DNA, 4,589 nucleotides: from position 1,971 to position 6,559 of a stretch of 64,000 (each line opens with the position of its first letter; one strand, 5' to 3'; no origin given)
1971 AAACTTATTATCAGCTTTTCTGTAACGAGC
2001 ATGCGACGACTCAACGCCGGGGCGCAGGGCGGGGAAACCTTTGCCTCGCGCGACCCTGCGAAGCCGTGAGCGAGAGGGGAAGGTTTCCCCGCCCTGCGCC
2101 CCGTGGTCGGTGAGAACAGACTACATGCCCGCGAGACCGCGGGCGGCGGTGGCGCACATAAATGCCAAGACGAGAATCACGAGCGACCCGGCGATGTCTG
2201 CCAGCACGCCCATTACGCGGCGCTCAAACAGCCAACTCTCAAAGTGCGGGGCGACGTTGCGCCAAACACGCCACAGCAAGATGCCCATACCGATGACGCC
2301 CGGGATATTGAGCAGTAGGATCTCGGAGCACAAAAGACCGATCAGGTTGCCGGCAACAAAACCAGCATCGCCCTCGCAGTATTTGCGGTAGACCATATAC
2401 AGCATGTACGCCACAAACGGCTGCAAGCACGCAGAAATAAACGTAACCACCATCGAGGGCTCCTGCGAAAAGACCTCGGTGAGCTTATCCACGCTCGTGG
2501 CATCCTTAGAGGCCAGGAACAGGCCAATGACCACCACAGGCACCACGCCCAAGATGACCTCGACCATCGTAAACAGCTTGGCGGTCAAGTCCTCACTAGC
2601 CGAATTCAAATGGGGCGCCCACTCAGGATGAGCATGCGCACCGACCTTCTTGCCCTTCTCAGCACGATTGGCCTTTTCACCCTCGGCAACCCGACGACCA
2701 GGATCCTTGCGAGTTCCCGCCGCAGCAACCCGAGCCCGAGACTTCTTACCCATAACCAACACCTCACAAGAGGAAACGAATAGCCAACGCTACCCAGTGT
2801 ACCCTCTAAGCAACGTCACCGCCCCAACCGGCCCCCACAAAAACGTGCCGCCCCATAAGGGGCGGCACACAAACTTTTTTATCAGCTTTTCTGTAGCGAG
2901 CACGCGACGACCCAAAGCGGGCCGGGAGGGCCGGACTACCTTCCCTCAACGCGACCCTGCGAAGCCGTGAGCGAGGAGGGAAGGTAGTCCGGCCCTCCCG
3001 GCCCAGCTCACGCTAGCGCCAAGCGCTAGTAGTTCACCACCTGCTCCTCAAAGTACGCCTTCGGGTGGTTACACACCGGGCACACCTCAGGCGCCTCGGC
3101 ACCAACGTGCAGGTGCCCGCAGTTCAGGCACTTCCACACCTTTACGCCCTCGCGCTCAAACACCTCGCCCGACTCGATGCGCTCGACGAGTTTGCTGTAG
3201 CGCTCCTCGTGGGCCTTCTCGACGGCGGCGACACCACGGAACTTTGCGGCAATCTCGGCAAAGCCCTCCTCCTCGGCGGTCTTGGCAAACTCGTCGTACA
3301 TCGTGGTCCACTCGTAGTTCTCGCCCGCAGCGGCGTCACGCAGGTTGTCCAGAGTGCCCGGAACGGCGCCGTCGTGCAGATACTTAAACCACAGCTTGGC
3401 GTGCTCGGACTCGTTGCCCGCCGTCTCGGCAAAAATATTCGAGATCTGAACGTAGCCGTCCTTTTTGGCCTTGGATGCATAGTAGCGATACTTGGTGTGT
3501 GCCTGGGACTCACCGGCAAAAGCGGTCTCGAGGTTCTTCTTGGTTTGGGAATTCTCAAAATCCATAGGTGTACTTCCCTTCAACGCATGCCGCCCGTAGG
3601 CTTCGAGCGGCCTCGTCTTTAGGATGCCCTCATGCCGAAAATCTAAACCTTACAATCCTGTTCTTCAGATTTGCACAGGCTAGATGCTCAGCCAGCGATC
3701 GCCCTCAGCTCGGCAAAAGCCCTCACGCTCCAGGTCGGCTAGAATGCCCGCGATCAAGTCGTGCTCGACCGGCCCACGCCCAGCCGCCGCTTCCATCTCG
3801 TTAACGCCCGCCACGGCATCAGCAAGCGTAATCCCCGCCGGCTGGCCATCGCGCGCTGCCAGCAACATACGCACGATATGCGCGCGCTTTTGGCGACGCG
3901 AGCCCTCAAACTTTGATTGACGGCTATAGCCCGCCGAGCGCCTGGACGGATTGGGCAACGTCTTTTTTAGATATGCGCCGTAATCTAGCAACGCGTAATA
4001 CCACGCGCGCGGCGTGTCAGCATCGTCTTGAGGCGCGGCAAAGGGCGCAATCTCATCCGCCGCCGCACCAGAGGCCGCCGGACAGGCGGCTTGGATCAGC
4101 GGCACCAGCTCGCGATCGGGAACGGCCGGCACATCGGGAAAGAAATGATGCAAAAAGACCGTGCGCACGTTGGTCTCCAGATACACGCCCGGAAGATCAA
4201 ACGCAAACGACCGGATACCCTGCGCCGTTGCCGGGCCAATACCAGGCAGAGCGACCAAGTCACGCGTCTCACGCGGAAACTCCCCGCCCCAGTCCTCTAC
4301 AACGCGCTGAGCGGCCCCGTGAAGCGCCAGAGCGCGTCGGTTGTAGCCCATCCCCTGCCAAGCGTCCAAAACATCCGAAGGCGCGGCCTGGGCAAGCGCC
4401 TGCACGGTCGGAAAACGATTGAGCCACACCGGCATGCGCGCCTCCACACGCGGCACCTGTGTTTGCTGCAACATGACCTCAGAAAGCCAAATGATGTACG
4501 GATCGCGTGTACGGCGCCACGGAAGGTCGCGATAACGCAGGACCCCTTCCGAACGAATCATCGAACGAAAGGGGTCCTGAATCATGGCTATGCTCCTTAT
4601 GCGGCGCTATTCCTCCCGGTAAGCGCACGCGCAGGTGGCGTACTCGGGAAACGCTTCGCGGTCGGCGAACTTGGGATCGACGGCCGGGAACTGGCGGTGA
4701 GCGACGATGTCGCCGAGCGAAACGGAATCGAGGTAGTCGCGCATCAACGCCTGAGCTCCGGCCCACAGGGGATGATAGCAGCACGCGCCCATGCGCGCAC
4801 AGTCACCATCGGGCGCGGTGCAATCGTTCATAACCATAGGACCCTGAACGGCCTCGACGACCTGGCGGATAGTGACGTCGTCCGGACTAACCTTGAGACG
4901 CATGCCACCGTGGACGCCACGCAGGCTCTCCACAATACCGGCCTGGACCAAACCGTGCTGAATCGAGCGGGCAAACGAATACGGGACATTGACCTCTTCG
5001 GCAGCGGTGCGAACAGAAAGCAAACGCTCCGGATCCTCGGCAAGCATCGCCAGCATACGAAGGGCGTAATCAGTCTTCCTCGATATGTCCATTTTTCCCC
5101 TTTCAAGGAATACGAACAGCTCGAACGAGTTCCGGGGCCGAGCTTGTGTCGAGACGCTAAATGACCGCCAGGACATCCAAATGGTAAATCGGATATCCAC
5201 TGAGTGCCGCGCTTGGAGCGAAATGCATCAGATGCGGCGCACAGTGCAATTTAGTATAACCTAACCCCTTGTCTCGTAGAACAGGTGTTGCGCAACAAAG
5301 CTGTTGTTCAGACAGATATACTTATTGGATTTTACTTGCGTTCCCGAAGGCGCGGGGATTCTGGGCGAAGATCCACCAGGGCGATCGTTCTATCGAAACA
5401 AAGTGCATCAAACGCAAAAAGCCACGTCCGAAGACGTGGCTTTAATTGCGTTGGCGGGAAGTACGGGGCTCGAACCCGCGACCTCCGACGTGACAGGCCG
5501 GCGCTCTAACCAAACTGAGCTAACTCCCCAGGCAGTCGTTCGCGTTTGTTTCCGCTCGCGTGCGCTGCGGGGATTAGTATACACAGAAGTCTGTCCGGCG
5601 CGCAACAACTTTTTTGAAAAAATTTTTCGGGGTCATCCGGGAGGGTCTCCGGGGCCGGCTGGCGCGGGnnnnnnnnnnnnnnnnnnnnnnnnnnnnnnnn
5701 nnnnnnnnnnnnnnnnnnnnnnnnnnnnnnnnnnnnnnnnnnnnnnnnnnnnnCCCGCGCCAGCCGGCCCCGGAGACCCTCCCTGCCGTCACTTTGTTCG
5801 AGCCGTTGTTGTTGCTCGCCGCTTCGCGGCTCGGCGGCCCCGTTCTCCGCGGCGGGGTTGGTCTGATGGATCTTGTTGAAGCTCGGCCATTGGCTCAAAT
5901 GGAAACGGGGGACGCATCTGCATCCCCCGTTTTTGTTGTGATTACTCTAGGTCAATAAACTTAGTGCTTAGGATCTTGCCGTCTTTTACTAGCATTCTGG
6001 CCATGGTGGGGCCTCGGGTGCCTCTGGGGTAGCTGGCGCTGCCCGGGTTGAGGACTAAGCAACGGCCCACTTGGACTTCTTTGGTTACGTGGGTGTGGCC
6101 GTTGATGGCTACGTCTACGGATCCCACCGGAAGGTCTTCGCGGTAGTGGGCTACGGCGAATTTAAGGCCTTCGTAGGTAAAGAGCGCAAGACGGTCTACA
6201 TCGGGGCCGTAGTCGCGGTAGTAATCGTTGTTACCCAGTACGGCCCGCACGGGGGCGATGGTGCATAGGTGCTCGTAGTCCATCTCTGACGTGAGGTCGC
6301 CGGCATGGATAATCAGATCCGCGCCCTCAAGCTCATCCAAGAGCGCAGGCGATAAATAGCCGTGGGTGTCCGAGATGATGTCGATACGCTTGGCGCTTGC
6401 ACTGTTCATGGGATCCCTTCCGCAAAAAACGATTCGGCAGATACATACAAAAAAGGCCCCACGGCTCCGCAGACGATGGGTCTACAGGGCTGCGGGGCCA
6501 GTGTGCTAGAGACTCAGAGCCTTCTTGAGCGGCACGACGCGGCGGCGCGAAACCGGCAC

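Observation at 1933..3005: Two copies of a long-hairpin element whose outer stems covary completely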

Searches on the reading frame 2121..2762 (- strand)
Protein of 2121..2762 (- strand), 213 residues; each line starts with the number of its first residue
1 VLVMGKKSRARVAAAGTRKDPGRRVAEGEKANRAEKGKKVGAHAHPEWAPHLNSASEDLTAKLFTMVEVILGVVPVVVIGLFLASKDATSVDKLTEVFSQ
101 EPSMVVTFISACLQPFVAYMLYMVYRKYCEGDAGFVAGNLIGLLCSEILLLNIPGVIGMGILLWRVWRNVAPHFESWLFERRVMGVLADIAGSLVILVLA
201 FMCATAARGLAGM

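Call 24: search_protein_families(library=pfam, proteins=[window:2121-2762:-], max_evalue=0.01)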
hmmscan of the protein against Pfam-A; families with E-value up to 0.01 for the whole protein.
window:2121-2762:- (213 aa): 0 families

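Call 57: find_related_loci(query=window:2124-2762:-, collection=metagenome_contigs, flank=2500)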
Query window:2124-2762:- (213 aa) in metagenome_contigs; peptide patterns used: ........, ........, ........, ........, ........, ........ (x = any residue, [..] = any of these).
207 stretches matched a pattern; 120 encode a relative of the query (tblastn E <= 1e-3); the best 80 are kept; 80 distinct loci.
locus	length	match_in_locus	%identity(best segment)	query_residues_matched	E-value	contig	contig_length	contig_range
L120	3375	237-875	97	1-213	3e-141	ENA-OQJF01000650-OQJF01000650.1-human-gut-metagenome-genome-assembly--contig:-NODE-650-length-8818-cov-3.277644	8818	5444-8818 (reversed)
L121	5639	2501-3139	95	1-213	3e-136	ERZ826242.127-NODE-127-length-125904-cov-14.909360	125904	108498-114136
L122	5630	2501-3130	96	4-213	4e-136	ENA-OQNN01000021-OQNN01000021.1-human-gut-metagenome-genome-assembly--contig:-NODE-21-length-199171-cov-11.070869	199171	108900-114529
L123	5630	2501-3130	96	4-213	4e-136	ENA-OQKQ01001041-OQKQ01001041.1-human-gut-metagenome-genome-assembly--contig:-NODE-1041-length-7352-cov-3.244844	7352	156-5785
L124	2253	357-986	96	4-213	1e-143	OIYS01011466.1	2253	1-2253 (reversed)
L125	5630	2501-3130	95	4-213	5e-135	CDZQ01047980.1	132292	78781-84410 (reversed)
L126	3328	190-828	94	1-213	2e-137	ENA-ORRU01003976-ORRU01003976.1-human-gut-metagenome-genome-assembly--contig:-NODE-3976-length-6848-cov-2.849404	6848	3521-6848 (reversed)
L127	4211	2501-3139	95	1-213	3e-136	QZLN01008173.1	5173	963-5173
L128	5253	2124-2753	95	4-213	3e-135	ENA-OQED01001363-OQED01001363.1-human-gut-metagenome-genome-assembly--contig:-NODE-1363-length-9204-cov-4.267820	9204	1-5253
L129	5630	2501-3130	96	4-213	3e-135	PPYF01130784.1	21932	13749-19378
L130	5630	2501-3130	96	4-213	4e-135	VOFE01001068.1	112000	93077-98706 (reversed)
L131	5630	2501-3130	95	4-213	1e-134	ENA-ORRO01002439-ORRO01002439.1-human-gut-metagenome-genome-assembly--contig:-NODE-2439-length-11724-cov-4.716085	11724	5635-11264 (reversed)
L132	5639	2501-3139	94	1-213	2e-134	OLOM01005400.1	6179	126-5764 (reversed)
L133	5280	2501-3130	94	4-213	3e-134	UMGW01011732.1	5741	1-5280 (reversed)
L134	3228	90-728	94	1-213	3e-136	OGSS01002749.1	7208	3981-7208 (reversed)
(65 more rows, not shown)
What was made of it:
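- All the variant structures come from MAG or metagenome contigs, where the repeat often breaks assemblies (28 of 80 contigs start inside copy B, call 57).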

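Call 63: search_protein_families(library=ncbifam, proteins=[window:2121-2762:-], max_evalue=0.01)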
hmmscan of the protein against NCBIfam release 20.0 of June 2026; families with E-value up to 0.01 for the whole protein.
window:2121-2762:- (213 aa): 0 families

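Call 68: find_homologous_proteins(query=window:2124-2753:-, max_evalue=0.00001)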
Query window:2124-2753:- (210 aa): 99 proteins with E <= 0.00001 among 1239 candidates.
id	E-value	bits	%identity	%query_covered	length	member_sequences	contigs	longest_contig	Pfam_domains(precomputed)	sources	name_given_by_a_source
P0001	2.9e-132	456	99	100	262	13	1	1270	-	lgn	-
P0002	2.5e-130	450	97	100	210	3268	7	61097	-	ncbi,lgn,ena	-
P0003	7.8e-129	445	96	100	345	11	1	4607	-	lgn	-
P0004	3.5e-128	443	96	100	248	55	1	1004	-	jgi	-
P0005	2.7e-127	440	97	99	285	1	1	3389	-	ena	-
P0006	9.4e-127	438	95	100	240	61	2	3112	-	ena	-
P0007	1.0e-126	438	94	100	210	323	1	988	-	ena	-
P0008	3.6e-126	437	93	100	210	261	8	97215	-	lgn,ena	-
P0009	8.9e-126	435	94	100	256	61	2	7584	-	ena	-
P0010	1.6e-125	434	92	100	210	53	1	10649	-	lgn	-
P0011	1.6e-125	434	93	100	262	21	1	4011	-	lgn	-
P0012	5.9e-125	433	94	100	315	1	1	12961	-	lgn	-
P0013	1.2e-124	432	95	100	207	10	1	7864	-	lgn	-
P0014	3.3e-124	430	93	100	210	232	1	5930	-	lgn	-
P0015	4.5e-124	430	95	95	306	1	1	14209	-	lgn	-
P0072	1.4e-63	232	51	99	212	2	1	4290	-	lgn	-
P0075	1.9e-60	222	49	97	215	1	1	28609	-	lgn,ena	-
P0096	5.3e-30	123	33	97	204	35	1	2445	-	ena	-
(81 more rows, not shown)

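Call 69: find_encoding_contigs(protein=P0075, flank=3000, max_places=3)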
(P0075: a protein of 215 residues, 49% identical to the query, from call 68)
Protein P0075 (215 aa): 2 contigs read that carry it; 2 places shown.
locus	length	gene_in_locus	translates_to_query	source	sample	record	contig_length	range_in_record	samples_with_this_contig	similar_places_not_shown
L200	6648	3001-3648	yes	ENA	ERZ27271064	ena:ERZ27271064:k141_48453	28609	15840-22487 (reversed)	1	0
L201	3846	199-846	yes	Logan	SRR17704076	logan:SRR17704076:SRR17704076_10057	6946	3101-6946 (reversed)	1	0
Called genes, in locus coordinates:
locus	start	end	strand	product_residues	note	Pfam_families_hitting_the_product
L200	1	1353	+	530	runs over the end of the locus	PF02378:PTS_EIIC, PF00367:PTS_EIIB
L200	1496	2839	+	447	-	PF02056:Glyco_hydro_4, PF11975:Glyco_hydro_4C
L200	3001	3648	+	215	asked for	-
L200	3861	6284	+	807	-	-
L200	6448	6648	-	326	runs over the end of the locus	-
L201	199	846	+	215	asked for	-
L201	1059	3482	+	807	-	-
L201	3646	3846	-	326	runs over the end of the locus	-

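Call 70: find_encoding_contigs(protein=P0072, flank=3000, max_places=3)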
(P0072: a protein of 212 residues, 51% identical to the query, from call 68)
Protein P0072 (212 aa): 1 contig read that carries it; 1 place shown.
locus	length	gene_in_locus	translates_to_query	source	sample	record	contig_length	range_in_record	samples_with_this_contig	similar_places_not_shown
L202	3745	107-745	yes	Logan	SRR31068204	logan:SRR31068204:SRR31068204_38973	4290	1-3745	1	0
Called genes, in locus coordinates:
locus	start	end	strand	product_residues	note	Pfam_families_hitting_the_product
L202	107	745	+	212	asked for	-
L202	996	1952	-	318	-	PF00749:tRNA-synt_1c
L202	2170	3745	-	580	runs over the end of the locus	PF00128:Alpha-amylase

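Call 71: find_encoding_contigs(protein=P0096, flank=3000, max_places=3)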
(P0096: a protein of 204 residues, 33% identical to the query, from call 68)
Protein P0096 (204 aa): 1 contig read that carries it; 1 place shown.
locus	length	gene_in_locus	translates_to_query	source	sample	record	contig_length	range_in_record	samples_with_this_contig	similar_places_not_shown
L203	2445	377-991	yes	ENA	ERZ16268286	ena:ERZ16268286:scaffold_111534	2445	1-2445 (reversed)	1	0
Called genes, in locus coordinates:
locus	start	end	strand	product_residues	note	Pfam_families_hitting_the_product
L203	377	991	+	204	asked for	-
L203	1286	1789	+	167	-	PF02811:PHP (weak)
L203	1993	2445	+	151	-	?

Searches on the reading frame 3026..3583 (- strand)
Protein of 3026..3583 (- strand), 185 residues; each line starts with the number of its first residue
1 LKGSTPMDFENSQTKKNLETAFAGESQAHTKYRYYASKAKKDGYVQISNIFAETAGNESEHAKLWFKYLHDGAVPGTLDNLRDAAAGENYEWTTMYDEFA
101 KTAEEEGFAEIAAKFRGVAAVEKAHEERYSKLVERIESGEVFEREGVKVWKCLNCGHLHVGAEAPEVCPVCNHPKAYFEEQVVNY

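Call 24: search_protein_families(library=pfam, proteins=[window:3026-3583:-], max_evalue=0.01)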
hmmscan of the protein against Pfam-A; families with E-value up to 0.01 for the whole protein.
window:3026-3583:- (185 aa): 5 families
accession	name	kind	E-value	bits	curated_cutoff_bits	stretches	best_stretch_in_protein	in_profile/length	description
PF02915.23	Rubrerythrin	-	2.5e-25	89.9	22.8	1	16-132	1-136/137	Rubrerythrin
PF21349.2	RUBY_RBDX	-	2.8e-15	55.9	26.5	1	150-179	1-30/30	Rubrerythrin, rubredoxin-like domain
PF23458.2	DUF7130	-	8.2e-06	26.1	35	1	126-176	31-81/89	Domain of unknown function (DUF7130)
PF00210.30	Ferritin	-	0.00034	21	24.5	1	16-106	2-92/142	Ferritin-like domain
PF18547.6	HalOD2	-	0.00085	19.6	27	1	139-164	21-46/52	Halobacterial output domain 2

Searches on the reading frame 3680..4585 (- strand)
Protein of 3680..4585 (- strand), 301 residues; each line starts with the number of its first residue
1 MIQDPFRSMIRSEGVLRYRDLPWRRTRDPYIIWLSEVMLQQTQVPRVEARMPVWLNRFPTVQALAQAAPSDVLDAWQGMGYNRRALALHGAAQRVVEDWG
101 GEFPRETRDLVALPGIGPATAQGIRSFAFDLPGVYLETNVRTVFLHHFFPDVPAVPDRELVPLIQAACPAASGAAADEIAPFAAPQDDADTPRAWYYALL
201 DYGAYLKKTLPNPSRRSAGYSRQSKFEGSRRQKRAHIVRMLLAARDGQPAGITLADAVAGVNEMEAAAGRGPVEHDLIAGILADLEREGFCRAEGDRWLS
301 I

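Call 24: search_protein_families(library=pfam, proteins=[window:3680-4585:-], max_evalue=0.01)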
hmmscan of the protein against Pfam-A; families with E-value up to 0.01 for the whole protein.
window:3680-4585:- (301 aa): 3 families
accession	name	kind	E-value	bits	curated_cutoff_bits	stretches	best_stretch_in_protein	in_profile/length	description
PF00730.31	HhH-GPD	-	1.1e-12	48.7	26.2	1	35-149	2-88/108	HhH-GPD superfamily base excision DNA repair protein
PF00633.29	HHH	-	0.00037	20.6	24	1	102-127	5-30/30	Helix-hairpin-helix motif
PF14520.12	HHH_5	-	0.0046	17.8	27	0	108-126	2-20/57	Helix-hairpin-helix domain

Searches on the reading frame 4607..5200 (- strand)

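Call 24: search_protein_families(library=pfam, proteins=[window:4607-5200:-], max_evalue=0.01)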
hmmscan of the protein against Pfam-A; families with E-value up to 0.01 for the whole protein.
window:4607-5200:- (197 aa): 2 families
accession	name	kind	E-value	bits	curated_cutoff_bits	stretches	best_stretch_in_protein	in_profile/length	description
PF02082.26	Rrf2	-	2.6e-34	118.6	30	1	39-167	1-131/132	Iron-dependent Transcriptional regulator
PF09339.16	HTH_IclR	-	0.003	17.7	22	1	46-92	5-50/52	IclR helix-turn-helix domain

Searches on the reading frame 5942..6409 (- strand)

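Call 63: search_protein_families(library=ncbifam, proteins=[window:5942-6409:-], max_evalue=0.01)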
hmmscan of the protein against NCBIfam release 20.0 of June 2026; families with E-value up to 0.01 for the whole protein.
window:5942-6409:- (155 aa): 2 families
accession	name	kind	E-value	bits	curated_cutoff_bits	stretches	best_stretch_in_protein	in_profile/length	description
TIGR00040.1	yfcE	subfamily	9e-23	81.1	56.25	1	8-146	2-155/158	YfcE family phosphodiesterase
NF006988.0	PRK09453.1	equivalog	1.5e-11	44.4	117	1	93-138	114-159/183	phosphodiesterase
